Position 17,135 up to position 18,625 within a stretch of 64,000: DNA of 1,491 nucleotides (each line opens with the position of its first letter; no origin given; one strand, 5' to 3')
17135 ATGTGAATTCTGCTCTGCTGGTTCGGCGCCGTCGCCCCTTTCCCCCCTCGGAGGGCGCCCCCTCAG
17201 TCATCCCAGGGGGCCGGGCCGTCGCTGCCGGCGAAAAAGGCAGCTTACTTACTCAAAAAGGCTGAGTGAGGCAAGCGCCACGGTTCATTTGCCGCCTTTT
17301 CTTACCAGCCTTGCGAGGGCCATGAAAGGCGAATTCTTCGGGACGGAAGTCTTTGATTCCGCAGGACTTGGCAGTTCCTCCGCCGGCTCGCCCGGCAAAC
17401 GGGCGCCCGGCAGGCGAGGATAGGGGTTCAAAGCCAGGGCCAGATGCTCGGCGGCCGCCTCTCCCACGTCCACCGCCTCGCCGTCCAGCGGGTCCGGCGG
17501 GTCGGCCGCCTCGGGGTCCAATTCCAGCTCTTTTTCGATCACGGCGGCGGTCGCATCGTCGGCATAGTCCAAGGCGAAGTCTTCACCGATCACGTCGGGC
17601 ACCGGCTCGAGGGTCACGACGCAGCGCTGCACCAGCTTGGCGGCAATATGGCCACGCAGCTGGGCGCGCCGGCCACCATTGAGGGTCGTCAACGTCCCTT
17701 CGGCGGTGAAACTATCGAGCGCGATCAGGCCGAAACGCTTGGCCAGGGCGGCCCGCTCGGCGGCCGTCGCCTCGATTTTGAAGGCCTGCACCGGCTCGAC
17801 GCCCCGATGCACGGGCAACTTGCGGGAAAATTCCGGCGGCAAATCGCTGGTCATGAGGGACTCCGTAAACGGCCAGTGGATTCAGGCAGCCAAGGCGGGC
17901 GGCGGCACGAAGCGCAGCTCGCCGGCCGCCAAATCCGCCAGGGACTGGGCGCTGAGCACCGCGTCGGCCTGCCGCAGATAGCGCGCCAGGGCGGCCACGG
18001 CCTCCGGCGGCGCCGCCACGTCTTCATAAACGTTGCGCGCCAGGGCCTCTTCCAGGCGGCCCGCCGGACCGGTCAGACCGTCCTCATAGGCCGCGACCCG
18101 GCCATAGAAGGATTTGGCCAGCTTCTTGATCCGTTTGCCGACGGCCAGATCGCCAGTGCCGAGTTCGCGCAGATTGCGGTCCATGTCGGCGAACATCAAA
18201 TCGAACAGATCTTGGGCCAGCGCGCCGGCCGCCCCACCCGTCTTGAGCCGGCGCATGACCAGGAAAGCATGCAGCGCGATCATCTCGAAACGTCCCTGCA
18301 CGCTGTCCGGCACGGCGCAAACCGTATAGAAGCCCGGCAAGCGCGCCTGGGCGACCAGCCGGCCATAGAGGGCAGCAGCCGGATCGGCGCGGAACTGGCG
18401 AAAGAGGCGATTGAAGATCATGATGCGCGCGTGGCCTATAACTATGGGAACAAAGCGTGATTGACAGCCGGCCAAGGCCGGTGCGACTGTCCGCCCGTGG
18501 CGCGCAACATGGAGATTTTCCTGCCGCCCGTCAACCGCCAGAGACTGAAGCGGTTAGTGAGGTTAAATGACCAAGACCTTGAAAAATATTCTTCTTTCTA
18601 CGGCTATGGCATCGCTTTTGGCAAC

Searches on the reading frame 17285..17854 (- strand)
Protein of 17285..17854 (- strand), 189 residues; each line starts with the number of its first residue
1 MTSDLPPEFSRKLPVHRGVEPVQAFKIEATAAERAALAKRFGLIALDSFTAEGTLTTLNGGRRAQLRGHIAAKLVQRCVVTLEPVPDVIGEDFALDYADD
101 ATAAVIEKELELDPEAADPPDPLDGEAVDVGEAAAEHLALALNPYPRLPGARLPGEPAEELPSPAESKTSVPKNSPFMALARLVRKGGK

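Call 30: search_protein_families(library=pfam, proteins=[window:17285-17854:-], max_evalue=0.001)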
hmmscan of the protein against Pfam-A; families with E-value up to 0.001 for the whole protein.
window:17285-17854:- (189 aa): 1 family
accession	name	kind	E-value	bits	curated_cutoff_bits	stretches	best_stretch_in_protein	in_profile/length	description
PF02620.22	YceD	-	4.4e-10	40.1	33.2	1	66-183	1-118/119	Large ribosomal RNA subunit accumulation protein YceD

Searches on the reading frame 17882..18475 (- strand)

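Call 30: search_protein_families(library=pfam, proteins=[window:17882-18475:-], max_evalue=0.001)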
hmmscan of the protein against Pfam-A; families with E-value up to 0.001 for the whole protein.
window:17882-18475:- (197 aa): 1 family
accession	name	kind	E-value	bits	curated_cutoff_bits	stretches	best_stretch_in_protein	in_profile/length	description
PF03981.17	Ubiq_cyt_C_chap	-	9.8e-44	149.3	21.5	1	53-189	3-140/140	Ubiquinol-cytochrome C chaperone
